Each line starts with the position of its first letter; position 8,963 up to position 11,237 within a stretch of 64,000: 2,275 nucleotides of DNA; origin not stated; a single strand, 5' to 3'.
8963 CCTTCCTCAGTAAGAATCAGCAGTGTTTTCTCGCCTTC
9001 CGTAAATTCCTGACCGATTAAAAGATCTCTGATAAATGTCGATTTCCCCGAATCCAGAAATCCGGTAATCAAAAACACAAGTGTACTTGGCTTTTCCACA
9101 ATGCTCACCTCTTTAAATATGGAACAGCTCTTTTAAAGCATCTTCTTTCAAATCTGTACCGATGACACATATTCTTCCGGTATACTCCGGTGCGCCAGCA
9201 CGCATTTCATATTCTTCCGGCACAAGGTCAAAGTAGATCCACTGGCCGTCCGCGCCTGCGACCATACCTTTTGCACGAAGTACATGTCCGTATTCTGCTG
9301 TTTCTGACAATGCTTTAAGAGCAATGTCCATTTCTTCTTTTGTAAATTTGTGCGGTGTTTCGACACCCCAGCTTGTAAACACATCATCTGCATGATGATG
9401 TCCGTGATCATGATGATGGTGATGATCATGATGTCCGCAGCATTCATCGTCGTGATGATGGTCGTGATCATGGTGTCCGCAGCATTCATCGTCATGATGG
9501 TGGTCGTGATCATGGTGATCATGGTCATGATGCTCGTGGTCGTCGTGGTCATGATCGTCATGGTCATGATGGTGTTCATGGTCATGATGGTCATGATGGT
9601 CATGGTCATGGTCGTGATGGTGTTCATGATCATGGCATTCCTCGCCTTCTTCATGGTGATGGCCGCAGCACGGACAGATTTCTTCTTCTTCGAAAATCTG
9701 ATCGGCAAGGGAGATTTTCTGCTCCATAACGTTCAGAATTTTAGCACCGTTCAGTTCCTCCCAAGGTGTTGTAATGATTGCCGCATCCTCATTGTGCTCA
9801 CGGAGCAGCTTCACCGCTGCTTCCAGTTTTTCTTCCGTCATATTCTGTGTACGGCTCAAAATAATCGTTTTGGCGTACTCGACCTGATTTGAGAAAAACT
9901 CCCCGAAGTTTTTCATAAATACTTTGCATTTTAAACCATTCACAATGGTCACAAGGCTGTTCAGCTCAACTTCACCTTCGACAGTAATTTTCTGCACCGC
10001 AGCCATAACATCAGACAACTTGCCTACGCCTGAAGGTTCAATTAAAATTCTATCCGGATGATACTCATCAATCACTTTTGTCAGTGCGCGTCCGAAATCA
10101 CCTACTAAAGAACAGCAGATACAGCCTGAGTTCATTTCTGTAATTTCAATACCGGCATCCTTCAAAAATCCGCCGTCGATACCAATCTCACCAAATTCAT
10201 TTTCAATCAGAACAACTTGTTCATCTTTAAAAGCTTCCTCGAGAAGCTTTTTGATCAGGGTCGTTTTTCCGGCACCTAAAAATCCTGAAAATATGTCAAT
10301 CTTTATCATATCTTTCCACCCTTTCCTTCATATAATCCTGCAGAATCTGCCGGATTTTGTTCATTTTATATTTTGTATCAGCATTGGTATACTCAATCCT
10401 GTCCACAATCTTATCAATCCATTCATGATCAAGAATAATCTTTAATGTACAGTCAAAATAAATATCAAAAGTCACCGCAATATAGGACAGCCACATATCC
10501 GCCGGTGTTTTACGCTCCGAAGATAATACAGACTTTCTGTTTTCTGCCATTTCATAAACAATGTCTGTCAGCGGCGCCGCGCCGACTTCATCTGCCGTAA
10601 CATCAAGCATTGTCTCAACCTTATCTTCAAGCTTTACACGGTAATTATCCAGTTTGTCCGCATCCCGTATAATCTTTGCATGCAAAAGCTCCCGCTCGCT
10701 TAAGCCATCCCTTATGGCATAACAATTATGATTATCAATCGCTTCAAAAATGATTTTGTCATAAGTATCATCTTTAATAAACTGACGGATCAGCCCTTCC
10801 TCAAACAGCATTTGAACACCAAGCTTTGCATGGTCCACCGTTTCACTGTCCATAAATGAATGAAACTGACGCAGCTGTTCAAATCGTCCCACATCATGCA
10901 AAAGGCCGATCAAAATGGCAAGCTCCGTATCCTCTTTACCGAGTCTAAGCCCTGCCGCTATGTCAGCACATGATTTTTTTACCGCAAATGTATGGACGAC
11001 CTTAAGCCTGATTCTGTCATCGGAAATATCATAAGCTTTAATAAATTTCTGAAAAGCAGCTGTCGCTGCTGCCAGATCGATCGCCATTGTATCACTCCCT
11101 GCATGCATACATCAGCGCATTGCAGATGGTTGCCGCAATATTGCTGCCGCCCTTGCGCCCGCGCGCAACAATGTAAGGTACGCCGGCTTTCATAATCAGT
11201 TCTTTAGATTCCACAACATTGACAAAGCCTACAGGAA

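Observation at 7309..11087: Chelatase-less anaerobic B12 operon ends in a four-gene putative metal-handling tail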

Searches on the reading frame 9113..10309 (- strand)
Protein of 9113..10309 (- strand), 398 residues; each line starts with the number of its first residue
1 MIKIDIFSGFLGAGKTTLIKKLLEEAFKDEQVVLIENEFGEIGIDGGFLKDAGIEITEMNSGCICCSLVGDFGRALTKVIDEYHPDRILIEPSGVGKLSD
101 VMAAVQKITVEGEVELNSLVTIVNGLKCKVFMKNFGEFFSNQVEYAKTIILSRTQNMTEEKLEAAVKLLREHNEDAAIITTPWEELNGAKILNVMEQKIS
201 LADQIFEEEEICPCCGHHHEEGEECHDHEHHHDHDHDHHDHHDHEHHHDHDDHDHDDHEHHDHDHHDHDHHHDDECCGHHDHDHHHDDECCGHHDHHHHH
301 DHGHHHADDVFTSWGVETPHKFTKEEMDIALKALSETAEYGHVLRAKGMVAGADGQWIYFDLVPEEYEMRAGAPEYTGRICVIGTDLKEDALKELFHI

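Call 5: search_protein_families(library=pfam, proteins=[window:9113-10309:-], max_evalue=0.01)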
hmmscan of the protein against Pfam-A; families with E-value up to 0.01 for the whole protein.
window:9113-10309:- (398 aa): 2 families
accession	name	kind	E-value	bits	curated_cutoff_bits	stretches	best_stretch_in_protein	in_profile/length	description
PF02492.25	cobW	-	6.2e-37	127.3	20.7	1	6-179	4-179/180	CobW/HypB/UreG, nucleotide-binding domain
PF07683.19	CobW_C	-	3.7e-08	33.5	22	1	311-396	1-90/94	Cobalamin synthesis protein cobW C-terminal domain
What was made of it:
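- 9113..10309 (-): COG0523-family G3E GTPase (398 aa). Walker A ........, ENEFGE, GCICC (10126-10112), IEPSG, LSRTQ in place of NKxD (9859-9845), CobW_C domain (9379-9122). Pfam cobW 6.2e-37 and CobW_C 3.7e-8 (call 5).
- On COG0523 (G3E GTPase subfamily) - gene 10309-9113: PF07683, 33.5 bits against a cutoff of 22, residues 311-396 (call 5).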

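Call 10: search_protein_families(library=ncbifam, proteins=[window:9113-10309:-], max_evalue=0.01)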
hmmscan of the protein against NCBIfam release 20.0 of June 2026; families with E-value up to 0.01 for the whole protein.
window:9113-10309:- (398 aa): 6 families
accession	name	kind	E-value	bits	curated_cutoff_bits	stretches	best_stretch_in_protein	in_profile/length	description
TIGR02475.1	CobW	equivalog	2.2e-25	89.3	332.1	1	3-125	5-133/342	cobalamin biosynthesis protein CobW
NF041053.1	CobW_rel_Se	equivalog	7.4e-24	84.5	180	1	4-182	3-182/195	CobW-related selenoprotein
NF008578.0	PRK11537.1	equivalog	6.1e-23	81.5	361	1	2-194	4-198/318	GTPase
NF038288.1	chaper_GTP_ZigA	equivalog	2e-22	79.7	600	2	4-126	3-136/390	zinc metallochaperone GTPase ZigA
TIGR00073.1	hypB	equivalog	0.0007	19.1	121.2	1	9-66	37-93/217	hydrogenase nickel incorporation protein HypB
TIGR03819.1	heli_sec_ATPase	hypoth_equivalog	0.0033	16.7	373.15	1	7-37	183-213/340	TadA family conjugal transfer-associated ATPase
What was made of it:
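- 9113..10309 (-): Below every NCBIfam equivalog cutoff: CobW 89/332, ZigA 80/600, PRK11537 82/361 (call 10).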

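Call 40: search_solved_structures(query=window:9113-10309:-, max_evalue=0.001, show_alignments=3)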
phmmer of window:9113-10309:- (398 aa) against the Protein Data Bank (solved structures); distinct sequences matched with E-value up to 0.001: 2.
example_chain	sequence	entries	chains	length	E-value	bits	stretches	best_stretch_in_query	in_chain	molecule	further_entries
1nij_A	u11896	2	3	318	1.8e-17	66.7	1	2-163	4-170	Hypothetical protein yjiA | Uncharacterized GTP-binding protein YjiA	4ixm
4ixn_A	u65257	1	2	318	3.7e-14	55.7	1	2-163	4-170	Uncharacterized GTP-binding protein YjiA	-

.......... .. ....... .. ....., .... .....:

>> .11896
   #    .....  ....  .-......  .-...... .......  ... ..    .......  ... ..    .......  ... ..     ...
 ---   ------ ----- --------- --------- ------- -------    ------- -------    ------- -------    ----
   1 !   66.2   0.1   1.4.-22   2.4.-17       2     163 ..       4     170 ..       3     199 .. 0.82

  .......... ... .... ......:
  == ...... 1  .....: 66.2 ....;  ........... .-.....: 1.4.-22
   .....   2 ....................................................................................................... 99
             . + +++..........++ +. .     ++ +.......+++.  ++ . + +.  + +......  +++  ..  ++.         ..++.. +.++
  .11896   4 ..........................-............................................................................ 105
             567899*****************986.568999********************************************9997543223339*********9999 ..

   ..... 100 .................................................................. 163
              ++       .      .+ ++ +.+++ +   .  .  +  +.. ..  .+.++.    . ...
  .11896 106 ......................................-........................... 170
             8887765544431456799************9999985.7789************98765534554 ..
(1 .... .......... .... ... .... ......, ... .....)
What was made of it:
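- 9113..10309 (-): Aligned to YjiA 1nij (call 40).
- Closest known: Zinc-linked COG0523 proteins. Same: YjiA is the only PDB sequence match (call 40).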

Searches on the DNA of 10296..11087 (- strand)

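Call 76: search_rna_families(sources=[L092, L089, L006, L086, L094, L005, L007, L008], threshold=gathering)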
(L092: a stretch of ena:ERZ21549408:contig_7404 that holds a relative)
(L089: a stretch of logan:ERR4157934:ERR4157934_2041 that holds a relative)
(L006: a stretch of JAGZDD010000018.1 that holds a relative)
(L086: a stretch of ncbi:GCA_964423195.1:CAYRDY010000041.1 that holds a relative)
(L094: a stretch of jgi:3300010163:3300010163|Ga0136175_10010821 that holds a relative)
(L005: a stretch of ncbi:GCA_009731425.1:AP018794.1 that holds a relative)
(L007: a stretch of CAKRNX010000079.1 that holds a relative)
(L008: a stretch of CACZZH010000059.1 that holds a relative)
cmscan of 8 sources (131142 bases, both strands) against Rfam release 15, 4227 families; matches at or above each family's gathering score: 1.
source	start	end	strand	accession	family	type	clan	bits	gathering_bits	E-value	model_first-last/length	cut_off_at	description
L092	2475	2646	+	RF00174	Cobalamin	Cis-reg; riboswitch;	CL00101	109.4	31.5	3.4e-26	1-189/189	no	Cobalamin riboswitch aptamer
